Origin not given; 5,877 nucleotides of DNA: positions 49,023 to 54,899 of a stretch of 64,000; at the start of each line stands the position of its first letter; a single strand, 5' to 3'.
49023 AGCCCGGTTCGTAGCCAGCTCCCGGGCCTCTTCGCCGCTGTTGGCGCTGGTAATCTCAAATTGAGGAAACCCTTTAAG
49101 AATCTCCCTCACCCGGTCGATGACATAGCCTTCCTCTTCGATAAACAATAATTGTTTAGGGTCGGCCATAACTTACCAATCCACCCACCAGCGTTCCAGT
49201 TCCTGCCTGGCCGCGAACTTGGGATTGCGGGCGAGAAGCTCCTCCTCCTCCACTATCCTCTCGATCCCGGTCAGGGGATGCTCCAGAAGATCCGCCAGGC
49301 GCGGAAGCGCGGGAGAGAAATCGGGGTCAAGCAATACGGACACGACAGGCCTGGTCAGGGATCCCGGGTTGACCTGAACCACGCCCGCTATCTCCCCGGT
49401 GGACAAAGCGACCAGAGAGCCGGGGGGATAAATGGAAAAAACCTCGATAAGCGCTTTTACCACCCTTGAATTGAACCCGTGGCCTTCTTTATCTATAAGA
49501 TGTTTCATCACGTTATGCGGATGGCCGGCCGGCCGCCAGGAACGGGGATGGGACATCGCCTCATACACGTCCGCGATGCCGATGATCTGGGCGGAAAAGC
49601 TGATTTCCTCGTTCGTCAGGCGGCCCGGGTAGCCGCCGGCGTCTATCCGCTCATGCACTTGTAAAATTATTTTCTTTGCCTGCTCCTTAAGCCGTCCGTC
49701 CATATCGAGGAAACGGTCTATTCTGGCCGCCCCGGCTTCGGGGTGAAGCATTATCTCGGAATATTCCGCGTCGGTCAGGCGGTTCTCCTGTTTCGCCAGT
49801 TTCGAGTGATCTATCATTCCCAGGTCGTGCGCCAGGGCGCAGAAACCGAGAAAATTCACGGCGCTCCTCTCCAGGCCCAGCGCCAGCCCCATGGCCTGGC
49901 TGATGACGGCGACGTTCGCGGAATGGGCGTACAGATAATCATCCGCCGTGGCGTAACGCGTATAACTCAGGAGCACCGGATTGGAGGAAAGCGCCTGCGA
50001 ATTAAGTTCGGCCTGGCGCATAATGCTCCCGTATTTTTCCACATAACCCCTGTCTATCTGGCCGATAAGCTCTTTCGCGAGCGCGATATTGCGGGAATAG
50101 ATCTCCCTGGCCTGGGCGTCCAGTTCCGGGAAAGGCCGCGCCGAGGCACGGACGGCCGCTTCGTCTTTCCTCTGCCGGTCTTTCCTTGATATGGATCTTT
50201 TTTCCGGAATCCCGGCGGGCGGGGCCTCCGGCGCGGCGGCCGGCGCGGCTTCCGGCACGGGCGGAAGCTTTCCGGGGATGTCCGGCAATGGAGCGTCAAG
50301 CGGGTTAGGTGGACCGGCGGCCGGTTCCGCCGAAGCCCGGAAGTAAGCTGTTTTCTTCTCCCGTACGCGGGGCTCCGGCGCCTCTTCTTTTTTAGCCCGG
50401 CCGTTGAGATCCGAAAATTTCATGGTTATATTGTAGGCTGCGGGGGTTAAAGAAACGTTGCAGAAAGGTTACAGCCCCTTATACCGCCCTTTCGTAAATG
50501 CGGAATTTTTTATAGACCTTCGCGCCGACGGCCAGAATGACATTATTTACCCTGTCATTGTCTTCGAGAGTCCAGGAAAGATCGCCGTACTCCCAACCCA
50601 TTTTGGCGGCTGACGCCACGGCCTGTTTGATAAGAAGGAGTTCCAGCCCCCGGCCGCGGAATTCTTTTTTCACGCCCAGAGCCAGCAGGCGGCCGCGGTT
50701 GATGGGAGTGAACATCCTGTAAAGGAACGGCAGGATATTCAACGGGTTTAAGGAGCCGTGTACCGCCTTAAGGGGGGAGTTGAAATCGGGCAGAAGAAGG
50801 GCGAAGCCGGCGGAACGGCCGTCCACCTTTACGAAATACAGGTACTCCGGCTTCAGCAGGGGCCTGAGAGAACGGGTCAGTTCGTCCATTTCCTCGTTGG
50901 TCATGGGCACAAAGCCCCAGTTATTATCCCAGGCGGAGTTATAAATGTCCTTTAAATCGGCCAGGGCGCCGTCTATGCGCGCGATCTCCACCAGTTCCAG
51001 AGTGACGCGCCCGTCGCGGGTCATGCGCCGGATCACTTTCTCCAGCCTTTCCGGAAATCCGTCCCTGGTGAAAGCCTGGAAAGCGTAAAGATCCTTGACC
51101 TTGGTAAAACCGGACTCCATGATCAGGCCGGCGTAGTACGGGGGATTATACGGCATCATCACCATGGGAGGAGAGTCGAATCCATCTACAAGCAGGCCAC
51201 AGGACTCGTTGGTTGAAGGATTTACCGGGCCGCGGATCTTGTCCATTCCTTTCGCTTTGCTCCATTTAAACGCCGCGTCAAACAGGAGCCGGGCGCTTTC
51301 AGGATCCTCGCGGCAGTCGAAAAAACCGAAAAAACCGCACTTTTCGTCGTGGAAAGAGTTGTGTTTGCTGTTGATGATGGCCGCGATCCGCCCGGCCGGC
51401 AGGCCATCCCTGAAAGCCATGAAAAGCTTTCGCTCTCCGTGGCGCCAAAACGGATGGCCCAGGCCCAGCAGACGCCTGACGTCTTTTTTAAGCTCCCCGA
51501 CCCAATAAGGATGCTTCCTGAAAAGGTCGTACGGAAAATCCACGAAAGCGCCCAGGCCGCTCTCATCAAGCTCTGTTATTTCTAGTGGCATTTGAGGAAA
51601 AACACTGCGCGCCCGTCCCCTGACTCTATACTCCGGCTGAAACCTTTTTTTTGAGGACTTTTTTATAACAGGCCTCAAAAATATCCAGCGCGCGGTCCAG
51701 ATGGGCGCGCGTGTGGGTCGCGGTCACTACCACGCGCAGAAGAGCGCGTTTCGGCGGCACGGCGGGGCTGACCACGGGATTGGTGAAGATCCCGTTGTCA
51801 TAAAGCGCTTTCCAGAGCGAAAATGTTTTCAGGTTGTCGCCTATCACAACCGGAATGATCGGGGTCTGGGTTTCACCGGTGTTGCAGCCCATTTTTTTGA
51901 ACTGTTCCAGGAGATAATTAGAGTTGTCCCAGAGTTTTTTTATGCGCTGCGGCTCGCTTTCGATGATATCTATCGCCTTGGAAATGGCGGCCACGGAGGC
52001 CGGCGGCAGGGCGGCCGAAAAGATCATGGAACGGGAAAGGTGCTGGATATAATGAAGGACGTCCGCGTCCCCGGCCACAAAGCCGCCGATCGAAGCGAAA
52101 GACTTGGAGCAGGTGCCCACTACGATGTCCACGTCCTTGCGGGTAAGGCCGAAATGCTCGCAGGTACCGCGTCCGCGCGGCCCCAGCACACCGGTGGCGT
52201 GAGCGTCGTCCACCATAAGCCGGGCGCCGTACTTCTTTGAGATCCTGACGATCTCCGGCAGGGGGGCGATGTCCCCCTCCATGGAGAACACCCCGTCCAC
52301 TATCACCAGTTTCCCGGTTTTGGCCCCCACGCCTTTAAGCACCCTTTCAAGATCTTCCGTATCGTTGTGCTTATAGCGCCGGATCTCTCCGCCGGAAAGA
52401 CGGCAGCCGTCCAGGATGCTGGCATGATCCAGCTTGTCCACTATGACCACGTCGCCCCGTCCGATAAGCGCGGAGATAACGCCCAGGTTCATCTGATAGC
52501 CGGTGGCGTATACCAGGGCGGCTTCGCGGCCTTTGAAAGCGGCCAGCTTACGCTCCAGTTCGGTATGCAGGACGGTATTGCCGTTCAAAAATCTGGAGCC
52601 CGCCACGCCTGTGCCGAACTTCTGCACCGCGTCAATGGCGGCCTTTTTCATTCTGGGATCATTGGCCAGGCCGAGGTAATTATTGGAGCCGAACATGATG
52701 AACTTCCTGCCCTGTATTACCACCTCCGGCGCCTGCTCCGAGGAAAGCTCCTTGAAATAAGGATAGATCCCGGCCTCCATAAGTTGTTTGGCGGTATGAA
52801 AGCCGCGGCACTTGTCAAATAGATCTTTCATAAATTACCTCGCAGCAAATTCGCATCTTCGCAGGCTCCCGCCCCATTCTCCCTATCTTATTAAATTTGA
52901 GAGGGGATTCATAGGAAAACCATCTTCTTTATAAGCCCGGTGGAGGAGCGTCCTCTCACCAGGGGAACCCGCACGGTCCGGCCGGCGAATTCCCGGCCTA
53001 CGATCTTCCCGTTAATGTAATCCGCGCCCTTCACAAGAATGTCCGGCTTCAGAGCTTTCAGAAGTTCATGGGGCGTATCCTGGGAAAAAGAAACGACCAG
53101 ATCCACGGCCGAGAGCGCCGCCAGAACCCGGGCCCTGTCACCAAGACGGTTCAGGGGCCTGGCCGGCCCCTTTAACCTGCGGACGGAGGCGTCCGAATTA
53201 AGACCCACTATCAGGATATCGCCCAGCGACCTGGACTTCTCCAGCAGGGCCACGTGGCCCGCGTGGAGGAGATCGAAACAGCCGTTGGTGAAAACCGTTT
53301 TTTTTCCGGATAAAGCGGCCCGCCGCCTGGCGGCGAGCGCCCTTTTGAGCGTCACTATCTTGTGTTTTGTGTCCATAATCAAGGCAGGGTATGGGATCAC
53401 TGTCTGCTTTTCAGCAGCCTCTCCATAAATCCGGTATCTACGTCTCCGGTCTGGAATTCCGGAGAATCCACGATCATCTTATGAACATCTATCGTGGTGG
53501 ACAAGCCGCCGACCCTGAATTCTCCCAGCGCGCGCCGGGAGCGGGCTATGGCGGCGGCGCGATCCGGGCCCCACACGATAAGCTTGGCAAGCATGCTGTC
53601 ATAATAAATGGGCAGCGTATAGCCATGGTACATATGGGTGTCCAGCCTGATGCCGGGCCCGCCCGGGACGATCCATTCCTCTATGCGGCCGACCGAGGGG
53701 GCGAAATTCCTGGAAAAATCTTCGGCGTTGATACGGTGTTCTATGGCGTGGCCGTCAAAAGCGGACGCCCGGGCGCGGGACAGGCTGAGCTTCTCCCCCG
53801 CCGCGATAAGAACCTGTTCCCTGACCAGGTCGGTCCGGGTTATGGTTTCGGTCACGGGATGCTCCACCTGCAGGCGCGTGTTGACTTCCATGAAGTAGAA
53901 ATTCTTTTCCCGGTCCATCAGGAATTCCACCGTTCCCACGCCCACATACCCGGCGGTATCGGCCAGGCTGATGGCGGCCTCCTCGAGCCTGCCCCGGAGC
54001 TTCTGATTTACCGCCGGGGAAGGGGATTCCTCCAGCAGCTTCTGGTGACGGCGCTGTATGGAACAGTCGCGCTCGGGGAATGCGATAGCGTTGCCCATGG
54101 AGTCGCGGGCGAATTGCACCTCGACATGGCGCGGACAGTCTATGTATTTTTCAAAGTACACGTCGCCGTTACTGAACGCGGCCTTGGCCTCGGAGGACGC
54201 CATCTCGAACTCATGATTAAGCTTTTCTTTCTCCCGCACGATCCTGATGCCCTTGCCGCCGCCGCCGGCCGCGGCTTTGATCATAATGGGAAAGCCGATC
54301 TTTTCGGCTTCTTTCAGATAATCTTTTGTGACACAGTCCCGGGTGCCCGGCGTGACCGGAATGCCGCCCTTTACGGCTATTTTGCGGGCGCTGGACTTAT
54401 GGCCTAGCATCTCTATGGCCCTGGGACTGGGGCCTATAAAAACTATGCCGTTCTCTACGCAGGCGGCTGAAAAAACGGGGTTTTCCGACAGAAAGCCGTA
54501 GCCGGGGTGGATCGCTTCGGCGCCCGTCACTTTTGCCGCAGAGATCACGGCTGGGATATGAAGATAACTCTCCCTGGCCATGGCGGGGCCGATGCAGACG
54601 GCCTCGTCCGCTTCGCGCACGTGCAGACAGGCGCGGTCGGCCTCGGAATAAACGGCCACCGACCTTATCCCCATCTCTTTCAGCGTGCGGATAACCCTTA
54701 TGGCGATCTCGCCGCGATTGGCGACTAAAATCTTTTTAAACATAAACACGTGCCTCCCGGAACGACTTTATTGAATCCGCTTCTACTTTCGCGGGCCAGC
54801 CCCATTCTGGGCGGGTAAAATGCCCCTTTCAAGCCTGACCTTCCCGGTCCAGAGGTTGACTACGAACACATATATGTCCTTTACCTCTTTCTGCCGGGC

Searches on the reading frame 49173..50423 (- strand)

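Call 84: search_protein_families(library=pfam, proteins=[window:49173-50423:-], max_evalue=0.0001)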
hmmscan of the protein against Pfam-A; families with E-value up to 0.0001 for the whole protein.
window:49173-50423:- (416 aa): 2 families
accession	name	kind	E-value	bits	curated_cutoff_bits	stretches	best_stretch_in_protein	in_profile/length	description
PF13487.12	HD_5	-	1.4e-18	67.6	27.2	1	161-315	11-164/170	HD domain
PF01966.28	HD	-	3.8e-12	46.9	22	1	165-290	2-116/116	HD domain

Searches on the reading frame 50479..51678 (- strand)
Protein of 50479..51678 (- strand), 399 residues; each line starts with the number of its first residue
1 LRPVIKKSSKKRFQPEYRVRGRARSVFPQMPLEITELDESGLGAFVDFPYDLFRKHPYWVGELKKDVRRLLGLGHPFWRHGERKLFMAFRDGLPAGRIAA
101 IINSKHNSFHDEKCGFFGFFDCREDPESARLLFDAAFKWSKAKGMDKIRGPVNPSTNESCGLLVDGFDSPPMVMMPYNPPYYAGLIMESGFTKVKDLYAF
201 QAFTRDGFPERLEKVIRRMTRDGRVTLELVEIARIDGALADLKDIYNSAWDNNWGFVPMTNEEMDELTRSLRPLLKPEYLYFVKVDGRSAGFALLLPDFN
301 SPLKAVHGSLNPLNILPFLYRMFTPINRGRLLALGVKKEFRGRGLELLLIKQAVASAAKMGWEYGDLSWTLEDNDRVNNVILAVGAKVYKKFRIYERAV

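Call 84: search_protein_families(library=pfam, proteins=[window:50479-51678:-], max_evalue=0.0001)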
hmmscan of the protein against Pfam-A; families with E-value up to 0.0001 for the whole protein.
window:50479-51678:- (399 aa): 1 family
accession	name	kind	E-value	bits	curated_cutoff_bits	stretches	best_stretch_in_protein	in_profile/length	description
PF00583.31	Acetyltransf_1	-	3.3e-05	24.6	20.7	0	241-376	3-106/116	Acetyltransferase (GNAT) family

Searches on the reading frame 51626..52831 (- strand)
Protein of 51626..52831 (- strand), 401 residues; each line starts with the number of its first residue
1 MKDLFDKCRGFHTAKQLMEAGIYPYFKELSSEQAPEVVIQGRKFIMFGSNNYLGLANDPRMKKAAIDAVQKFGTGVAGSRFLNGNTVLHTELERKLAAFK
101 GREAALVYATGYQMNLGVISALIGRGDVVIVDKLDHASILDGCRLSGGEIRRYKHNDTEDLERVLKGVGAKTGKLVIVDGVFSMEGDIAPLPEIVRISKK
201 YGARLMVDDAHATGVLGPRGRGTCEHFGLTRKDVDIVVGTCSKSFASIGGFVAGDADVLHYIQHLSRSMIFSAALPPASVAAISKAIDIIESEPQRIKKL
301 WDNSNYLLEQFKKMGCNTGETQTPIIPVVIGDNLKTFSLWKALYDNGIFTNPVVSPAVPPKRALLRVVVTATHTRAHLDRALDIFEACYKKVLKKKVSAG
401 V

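Call 85: search_protein_families(library=pfam, proteins=[window:51626-52831:-], max_evalue=0.0001)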
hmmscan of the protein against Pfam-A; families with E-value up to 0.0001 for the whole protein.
window:51626-52831:- (401 aa): 4 families
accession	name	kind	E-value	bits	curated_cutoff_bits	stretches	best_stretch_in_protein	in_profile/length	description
PF00155.27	Aminotran_1_2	-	8e-65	219.8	19.7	1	43-383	2-359/361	Aminotransferase class I and II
PF00266.25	Aminotran_5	-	1.5e-06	27.9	21.5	1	109-213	69-180/371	Aminotransferase class-V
PF01053.26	Cys_Met_Meta_PP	-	1.8e-06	27.2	27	1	88-216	53-181/381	Cys/Met metabolism PLP-dependent enzyme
PF01212.27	Beta_elim_lyase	-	1.8e-05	24.7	27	1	90-265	35-222/288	Beta-eliminating lyase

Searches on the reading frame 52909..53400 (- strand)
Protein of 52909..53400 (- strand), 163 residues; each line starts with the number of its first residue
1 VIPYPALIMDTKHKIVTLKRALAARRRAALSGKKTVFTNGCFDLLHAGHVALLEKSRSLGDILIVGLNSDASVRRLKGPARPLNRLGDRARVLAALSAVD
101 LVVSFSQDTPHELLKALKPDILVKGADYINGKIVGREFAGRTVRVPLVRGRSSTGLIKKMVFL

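Call 85: search_protein_families(library=pfam, proteins=[window:52909-53400:-], max_evalue=0.0001)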
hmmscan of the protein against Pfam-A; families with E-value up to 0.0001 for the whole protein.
window:52909-53400:- (163 aa): 1 family
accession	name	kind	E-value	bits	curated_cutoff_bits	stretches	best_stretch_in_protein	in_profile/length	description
PF01467.32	CTP_transf_like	-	1.8e-19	70.7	21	1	37-131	1-93/133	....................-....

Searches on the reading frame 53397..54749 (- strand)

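Call 85: search_protein_families(library=pfam, proteins=[window:53397-54749:-], max_evalue=0.0001)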
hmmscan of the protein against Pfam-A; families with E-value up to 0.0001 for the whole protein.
window:53397-54749:- (450 aa): 6 families
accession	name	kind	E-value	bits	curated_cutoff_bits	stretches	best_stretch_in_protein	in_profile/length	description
PF02786.22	CPSase_L_D2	-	4.5e-66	222.8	19.8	1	118-322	2-209/211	Carbamoyl-phosphate synthase L chain, ATP binding domain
PF00289.28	Biotin_carb_N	-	6e-47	159.1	25.5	1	3-112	1-110/110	Biotin carboxylase, N-terminal domain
PF02785.25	Biotin_carb_C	-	9.4e-39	132.3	32.4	1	337-443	1-107/108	Biotin carboxylase C-terminal domain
PF02222.28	ATP-grasp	-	3.3e-14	53.4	27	1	145-292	23-162/179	ATP-grasp domain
PF07478.18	Dala_Dala_lig_C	-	1.3e-07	31.7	24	1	145-291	29-174/204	D-ala D-ala ligase C-terminus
PF02655.19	ATP-grasp_3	-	6.1e-06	26.9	23.2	1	146-294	25-158/160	ATP-grasp domain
